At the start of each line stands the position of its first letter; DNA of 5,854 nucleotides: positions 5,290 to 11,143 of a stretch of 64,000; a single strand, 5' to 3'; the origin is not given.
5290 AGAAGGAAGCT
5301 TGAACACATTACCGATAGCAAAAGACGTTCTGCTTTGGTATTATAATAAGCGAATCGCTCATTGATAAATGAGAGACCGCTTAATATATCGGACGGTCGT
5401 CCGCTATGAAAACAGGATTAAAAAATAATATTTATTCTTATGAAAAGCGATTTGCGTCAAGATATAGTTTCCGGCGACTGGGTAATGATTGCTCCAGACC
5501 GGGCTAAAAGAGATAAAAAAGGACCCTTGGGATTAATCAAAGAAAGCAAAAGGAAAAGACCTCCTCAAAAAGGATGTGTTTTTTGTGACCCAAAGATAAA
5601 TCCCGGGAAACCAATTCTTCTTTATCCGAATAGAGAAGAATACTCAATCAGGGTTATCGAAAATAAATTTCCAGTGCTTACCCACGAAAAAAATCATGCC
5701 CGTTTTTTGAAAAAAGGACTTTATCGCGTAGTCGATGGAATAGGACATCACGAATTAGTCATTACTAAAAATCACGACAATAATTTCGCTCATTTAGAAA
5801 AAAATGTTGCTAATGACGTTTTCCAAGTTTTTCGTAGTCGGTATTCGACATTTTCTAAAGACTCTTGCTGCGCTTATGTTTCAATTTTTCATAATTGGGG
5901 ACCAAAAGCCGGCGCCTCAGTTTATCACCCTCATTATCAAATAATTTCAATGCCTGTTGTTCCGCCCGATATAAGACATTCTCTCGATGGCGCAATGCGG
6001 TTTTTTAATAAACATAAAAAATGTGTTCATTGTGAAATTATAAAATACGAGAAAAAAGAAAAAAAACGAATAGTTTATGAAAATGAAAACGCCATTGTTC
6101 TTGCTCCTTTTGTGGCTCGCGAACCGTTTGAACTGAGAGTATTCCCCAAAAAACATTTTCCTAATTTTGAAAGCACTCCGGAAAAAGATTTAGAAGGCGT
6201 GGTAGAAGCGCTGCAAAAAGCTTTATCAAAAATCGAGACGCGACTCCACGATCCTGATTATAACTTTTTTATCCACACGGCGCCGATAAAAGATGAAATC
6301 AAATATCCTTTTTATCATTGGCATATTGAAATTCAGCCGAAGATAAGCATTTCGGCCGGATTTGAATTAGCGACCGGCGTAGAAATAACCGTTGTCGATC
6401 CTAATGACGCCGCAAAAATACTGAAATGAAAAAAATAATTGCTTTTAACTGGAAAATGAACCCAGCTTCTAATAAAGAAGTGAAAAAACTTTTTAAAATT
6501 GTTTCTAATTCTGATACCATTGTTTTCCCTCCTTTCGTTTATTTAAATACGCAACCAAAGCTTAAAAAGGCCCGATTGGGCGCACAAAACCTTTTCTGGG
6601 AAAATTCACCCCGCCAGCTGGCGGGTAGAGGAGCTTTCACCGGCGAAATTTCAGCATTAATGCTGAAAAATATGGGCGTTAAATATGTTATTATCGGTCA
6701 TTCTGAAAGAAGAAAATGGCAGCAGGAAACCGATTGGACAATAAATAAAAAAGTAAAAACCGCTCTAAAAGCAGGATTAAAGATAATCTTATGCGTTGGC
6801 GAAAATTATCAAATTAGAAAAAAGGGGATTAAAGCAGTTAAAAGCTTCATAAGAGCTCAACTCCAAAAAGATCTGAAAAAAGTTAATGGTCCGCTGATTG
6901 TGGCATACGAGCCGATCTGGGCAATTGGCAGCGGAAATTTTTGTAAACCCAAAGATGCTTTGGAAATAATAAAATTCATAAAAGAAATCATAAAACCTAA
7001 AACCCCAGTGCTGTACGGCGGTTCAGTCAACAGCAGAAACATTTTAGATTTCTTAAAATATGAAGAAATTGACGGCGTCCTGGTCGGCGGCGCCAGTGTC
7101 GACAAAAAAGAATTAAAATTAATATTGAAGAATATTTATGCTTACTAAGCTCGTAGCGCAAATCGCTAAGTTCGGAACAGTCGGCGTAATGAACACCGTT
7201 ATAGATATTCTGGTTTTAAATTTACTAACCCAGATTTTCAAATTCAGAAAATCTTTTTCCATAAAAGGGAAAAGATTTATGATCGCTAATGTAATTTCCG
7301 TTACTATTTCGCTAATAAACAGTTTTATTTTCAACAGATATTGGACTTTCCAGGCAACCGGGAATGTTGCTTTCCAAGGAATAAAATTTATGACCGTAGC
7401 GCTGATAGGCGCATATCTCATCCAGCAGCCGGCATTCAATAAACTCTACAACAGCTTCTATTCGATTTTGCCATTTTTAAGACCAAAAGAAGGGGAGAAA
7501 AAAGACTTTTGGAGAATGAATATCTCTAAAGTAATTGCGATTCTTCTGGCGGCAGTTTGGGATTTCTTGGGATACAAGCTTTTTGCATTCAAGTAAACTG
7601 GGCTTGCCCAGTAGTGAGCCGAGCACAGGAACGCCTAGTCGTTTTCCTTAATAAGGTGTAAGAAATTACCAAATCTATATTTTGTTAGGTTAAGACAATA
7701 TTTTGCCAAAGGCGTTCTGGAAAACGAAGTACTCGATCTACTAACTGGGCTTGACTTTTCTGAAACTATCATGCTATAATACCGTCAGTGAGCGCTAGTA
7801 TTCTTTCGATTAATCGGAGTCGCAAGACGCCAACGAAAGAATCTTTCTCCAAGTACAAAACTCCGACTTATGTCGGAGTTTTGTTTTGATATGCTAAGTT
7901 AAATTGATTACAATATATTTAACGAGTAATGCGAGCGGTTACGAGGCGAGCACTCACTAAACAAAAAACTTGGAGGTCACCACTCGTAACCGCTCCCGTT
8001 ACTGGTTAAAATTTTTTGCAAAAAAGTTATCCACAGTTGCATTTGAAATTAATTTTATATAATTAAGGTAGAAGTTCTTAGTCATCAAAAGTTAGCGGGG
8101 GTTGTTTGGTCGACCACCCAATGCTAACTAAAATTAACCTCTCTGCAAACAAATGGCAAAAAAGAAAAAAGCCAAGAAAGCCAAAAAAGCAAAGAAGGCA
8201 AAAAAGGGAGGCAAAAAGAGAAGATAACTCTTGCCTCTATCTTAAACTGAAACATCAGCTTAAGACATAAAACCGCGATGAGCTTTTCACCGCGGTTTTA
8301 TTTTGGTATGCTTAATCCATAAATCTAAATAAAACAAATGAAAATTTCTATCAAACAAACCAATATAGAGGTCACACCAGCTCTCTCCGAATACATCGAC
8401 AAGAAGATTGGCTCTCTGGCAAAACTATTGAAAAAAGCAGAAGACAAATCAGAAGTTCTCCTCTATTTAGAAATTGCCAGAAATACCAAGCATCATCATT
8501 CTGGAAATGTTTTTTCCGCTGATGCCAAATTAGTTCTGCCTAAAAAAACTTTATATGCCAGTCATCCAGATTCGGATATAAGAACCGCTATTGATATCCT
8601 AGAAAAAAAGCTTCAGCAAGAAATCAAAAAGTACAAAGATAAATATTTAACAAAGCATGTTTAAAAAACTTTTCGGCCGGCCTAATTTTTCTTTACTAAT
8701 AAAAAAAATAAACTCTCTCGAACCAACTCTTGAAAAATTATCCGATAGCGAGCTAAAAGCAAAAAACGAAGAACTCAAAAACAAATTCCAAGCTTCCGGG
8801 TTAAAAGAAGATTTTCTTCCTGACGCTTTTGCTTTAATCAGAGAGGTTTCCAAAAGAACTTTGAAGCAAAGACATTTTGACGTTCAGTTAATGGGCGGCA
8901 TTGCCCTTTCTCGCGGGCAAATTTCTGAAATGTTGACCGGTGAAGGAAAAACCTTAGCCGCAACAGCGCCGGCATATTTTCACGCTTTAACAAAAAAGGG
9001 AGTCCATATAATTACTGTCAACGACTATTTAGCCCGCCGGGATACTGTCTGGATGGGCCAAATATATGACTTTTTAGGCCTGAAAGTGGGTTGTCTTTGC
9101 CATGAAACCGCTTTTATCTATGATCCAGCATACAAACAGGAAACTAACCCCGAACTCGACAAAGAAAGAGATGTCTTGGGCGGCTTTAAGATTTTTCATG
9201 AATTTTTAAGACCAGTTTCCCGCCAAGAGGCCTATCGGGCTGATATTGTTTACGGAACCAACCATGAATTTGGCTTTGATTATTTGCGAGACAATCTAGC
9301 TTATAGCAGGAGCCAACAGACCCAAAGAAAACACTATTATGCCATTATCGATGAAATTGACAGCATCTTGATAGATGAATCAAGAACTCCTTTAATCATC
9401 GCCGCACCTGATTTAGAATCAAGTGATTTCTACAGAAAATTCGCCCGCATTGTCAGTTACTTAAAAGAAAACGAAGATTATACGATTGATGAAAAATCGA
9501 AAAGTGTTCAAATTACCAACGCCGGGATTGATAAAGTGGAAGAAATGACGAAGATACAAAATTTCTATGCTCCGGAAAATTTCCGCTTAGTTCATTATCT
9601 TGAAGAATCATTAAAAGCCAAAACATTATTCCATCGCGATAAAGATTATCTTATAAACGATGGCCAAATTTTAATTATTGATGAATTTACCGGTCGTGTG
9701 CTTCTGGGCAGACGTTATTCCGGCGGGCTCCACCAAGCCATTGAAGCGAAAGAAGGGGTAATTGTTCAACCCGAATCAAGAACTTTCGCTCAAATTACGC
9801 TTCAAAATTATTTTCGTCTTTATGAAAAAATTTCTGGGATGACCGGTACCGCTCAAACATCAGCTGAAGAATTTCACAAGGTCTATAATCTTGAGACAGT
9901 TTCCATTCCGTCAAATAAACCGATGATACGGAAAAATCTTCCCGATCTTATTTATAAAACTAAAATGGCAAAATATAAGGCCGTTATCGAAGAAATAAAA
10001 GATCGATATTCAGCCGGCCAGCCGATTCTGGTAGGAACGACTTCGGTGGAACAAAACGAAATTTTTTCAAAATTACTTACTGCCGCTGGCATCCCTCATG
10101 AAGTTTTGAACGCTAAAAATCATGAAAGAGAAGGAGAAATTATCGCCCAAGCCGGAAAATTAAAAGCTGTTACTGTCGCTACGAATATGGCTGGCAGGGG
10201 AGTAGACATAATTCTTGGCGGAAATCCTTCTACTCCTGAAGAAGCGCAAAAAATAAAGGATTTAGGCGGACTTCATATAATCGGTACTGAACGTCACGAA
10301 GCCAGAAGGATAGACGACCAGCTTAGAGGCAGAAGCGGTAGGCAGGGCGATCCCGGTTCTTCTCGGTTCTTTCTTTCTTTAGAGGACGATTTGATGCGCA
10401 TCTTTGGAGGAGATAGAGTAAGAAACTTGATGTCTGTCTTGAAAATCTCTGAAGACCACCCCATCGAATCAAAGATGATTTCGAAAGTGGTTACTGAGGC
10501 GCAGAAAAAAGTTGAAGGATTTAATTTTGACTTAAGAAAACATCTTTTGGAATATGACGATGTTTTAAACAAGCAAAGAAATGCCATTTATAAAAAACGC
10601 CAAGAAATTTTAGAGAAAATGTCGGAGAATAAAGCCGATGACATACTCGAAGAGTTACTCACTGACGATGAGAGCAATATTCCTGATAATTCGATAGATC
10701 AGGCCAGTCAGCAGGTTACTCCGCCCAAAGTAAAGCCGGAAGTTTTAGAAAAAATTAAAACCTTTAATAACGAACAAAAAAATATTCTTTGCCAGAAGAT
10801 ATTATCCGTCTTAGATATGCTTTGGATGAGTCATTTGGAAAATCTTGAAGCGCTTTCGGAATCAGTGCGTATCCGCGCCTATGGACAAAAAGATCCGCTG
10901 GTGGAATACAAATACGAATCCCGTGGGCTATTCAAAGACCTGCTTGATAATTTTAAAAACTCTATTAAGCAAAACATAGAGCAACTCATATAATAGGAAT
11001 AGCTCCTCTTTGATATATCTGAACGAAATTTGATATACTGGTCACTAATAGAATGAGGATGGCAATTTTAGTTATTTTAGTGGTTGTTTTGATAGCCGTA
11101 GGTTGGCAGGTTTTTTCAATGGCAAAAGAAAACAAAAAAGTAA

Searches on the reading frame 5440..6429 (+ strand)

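Call 24: search_protein_families(library=pfam, proteins=[window:5440-6429:+], max_evalue=0.001)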
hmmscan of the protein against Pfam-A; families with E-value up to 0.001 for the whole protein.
window:5440-6429:+ (329 aa): 7 families
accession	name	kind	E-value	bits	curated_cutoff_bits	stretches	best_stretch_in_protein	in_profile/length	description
PF16268.10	DUF4921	-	1.5e-12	47.6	28.5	1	137-323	214-388/425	Domain of unknown function (DUF4921)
PF01087.27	GalP_UDP_transf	-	4.2e-12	47.3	22.1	1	4-175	13-184/184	Galactose-1-phosphate uridyl transferase, N-terminal domain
PF01230.28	HIT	-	1.2e-10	42.3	21.5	1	206-281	3-78/98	HIT domain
PF02744.22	GalP_UDP_tr_C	-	2.7e-09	37.4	29.2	1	187-299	7-120/165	Galactose-1-phosphate uridyl transferase, C-terminal domain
PF11969.13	DcpS_C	-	1.1e-07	32.7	24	1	194-296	1-97/114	Scavenger mRNA decapping enzyme C-term binding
PF16285.10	DUF4931_N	-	3.1e-05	24.5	24.1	1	92-171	42-121/124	Domain of unknown function (DUF4931) N-terminal domain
PF19327.4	Ap4A_phos_N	-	0.00011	22.2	23.1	1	83-178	88-167/177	Ap4A phosphorylase N-terminal domain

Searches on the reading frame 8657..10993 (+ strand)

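Call 78: search_protein_families(library=pfam, proteins=[window:8657-10993:+], max_evalue=0.00001)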
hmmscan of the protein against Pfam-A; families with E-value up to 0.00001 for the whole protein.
window:8657-10993:+ (778 aa): 4 families
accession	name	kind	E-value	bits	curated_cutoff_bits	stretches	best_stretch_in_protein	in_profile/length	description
PF07517.20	SecA_DEAD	-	5.5e-113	377.5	24.6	1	13-407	18-290/290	SecA DEAD-like domain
PF21090.3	P-loop_SecA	-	1.4e-80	270.1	27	2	422-526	1-105/205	SecA P-loop domain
PF07516.18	SecA_SW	-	1.1e-42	146.9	26.7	1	602-774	1-196/200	SecA Wing and Scaffold domain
PF01043.26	SecA_PP_bind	-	1.2e-40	138.9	23.5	1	255-363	2-110/110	SecA preprotein cross-linking domain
